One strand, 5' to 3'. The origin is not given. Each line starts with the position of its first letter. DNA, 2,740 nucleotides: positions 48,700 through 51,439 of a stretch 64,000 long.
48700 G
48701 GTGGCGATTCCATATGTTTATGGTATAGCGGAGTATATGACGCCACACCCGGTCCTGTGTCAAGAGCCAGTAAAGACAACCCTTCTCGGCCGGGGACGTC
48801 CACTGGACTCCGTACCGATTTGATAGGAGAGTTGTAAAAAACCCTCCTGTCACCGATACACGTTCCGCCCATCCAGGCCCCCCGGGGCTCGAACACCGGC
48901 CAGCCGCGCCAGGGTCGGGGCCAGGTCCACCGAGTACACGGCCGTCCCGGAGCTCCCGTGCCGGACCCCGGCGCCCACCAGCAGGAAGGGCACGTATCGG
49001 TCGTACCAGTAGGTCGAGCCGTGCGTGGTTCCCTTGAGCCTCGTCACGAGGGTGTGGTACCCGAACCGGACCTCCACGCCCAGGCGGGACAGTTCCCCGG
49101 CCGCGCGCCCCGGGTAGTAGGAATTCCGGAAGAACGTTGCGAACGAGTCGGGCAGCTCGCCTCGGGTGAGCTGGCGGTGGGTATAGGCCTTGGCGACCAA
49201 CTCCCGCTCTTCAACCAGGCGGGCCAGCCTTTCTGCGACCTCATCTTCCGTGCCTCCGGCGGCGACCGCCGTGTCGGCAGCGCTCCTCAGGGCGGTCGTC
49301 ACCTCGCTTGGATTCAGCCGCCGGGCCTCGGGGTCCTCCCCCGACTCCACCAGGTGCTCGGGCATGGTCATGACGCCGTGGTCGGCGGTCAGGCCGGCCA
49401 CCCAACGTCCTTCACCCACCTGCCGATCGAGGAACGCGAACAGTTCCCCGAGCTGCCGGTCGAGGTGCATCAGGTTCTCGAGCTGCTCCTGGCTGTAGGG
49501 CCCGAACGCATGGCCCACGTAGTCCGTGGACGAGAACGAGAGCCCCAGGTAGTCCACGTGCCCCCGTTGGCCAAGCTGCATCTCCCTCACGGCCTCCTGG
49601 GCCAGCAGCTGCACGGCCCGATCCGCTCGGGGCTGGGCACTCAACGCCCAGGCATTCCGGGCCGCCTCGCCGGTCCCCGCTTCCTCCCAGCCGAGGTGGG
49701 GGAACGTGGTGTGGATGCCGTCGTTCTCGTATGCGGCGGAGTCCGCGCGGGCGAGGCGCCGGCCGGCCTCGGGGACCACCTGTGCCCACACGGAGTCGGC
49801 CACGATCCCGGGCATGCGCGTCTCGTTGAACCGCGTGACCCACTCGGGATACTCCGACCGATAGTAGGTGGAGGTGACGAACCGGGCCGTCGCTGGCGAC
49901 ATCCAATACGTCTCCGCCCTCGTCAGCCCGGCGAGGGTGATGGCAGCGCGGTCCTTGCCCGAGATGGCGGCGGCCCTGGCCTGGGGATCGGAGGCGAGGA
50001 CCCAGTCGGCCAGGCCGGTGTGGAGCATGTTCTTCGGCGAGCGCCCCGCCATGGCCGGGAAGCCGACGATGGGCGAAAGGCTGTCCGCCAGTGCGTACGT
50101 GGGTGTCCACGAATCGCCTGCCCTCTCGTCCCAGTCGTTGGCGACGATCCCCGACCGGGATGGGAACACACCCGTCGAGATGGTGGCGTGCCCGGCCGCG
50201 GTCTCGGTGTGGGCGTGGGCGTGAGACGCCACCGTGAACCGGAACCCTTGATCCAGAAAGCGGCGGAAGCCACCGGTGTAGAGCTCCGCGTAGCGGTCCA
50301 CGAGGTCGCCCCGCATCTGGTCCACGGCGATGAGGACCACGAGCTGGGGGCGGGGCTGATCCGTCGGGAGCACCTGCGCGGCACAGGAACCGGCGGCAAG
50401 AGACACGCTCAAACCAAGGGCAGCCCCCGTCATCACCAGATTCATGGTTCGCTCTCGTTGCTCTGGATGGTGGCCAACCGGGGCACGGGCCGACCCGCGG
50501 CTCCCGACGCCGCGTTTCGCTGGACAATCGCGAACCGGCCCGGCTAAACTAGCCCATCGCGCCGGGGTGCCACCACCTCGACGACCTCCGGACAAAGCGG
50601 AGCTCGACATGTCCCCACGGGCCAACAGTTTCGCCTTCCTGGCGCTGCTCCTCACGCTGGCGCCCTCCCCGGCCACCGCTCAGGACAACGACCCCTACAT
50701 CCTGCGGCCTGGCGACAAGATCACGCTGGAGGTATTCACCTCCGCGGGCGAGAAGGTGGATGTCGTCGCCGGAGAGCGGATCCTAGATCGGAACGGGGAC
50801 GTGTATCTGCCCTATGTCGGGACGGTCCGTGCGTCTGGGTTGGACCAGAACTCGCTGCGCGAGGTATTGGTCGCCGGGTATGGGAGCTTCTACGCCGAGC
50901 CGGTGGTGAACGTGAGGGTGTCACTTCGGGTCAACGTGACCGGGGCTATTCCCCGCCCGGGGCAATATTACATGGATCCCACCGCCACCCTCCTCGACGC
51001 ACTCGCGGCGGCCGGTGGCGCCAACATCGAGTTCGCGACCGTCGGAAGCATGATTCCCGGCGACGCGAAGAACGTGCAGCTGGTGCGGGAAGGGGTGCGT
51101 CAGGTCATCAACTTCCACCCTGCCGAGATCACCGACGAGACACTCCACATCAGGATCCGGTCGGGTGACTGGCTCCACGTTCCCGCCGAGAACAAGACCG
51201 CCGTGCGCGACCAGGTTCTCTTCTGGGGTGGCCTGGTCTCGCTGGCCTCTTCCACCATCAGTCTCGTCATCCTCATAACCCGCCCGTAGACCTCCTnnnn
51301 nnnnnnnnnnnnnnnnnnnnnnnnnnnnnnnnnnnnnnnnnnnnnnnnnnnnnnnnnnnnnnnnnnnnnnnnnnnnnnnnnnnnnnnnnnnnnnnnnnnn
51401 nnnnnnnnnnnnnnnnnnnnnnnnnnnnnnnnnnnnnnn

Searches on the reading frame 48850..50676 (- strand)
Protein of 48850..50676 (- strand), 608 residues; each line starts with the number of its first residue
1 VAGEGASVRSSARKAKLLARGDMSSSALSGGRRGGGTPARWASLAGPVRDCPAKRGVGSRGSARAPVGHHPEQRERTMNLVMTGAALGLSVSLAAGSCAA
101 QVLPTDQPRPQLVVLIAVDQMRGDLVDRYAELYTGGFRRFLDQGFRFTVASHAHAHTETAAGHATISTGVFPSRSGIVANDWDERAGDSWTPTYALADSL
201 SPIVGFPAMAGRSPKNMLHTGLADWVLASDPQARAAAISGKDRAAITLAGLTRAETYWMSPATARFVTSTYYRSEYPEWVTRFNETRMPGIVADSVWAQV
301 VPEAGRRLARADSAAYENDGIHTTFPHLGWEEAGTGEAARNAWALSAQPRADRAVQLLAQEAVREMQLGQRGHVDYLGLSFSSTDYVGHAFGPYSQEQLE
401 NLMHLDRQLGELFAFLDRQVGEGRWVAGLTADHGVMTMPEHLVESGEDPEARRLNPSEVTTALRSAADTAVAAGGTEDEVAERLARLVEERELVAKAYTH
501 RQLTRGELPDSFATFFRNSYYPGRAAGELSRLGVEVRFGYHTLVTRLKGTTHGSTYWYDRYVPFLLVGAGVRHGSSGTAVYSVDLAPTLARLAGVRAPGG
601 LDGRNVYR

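Call 6: search_protein_families(library=pfam, proteins=[window:48850-50676:-], max_evalue=0.01)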
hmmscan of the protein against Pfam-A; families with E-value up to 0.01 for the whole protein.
window:48850-50676:- (608 aa): 2 families
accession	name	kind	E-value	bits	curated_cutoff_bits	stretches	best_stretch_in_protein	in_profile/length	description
PF01663.27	Phosphodiest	-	4.5e-30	105.9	23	1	113-543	1-324/342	Type I phosphodiesterase / nucleotide pyrophosphatase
PF00884.28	Sulfatase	-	0.0046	16.7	25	0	545-595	250-301/301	Sulfatase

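Call 37: search_protein_families(library=ncbifam, proteins=[window:48850-50676:-], max_evalue=0.1)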
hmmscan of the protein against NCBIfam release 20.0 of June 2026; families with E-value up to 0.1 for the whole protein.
window:48850-50676:- (608 aa): 5 families
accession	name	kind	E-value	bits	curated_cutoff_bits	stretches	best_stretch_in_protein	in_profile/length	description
NF042991.1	alk_phos_PafA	equivalog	3.9e-99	332.6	650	2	101-465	28-392/554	alkaline phosphatase PafA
NF051873.1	AlkPhosPhoY32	equivalog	5.8e-60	203.3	1000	2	93-458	3-360/539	alkaline phosphatase PhoY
NF010322.0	PRK13759.1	equivalog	0.0003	19.4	481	1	107-179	4-75/486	arylsulfatase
TIGR03417.1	chol_sulfatase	equivalog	0.00085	18.3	433.45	0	113-195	5-85/500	choline-sulfatase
NF045661.1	HdlasePehA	equivalog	0.058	12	900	0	112-180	4-72/506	phosphoric/sulfuric ester hydrolase PehA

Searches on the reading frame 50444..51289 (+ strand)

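Call 6: search_protein_families(library=pfam, proteins=[window:50444-51289:+], max_evalue=0.01)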
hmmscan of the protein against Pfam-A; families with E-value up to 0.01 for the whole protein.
window:50444-51289:+ (281 aa): 3 families
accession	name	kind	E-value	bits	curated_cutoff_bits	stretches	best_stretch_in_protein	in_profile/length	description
PF02563.21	Poly_export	-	2.7e-13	50.3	28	1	80-159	2-76/77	Polysaccharide biosynthesis/export protein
PF10531.15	SLBB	-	4.9e-07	29.9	27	1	163-198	2-36/55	SLBB domain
PF22461.2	SLBB_2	-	3.7e-06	27.4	27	1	162-246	2-79/79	SLBB domain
